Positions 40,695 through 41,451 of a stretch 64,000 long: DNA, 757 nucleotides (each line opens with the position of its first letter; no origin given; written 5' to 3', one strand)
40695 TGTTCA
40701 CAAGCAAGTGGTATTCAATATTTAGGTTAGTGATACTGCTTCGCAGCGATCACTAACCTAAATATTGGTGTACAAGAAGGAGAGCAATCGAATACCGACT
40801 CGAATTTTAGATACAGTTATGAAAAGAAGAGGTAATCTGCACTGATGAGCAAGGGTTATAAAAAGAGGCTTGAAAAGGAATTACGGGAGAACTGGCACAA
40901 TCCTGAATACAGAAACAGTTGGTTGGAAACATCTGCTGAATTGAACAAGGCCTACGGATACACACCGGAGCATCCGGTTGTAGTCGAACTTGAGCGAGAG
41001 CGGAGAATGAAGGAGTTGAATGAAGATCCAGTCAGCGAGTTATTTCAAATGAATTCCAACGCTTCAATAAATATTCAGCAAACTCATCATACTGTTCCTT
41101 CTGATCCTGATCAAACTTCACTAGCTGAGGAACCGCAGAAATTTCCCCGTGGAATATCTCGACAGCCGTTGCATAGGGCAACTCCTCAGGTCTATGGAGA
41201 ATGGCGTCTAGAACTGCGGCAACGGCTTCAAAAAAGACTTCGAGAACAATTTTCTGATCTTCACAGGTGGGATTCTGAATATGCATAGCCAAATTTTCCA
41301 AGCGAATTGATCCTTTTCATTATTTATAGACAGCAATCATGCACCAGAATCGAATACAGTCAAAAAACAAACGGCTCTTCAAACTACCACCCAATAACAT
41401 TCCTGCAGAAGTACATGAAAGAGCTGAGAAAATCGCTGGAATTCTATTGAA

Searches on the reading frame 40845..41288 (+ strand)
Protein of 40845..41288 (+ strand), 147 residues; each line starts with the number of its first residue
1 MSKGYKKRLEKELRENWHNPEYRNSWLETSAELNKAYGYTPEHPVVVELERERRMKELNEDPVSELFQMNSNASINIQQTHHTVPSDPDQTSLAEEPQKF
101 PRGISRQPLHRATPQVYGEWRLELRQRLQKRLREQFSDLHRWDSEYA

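Call 4: search_protein_families(library=pfam, proteins=[window:40845-41288:+], max_evalue=10)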
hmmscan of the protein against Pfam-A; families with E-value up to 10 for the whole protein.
window:40845-41288:+ (147 aa): 0 families

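Call 84: search_protein_families(library=phrogs, proteins=[window:40845-41288:+], max_evalue=0.01)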
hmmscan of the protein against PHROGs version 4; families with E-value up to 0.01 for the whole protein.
window:40845-41288:+ (147 aa): 0 families

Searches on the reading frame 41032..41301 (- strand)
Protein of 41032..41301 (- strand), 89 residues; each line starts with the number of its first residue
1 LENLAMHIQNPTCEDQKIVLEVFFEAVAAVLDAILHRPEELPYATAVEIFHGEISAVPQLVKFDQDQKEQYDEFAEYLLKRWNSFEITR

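Call 4: search_protein_families(library=pfam, proteins=[window:41032-41301:-], max_evalue=10)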
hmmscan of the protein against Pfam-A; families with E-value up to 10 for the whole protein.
window:41032-41301:- (89 aa): 0 families

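Call 84: search_protein_families(library=phrogs, proteins=[window:41032-41286:-], max_evalue=0.01)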
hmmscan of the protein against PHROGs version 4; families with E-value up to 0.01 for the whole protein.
window:41032-41286:- (84 aa): 0 families

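Call 86: predict_structure(protein=window:41032-41286:-)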
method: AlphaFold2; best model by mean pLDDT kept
length: 84 residues; sequences in the alignment: 1
mean_pLDDT: 75.2   pTM: 0.56
mean pLDDT of the five models: 75.2, 74.7, 71.2, 69.6, 65.3
residues with pLDDT >= 90: 0; 70-90: 70; 50-70: 10; < 50: 4
segments of 3 or more residues with pLDDT < 50: 1-3
pLDDT, mean of each block of 10 residues (from residue 1): 60 75 76 79 82 80 82 76 54
secondary structure, 60 per line:
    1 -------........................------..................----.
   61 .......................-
elements in order: H8-31 H38-55 H60-83
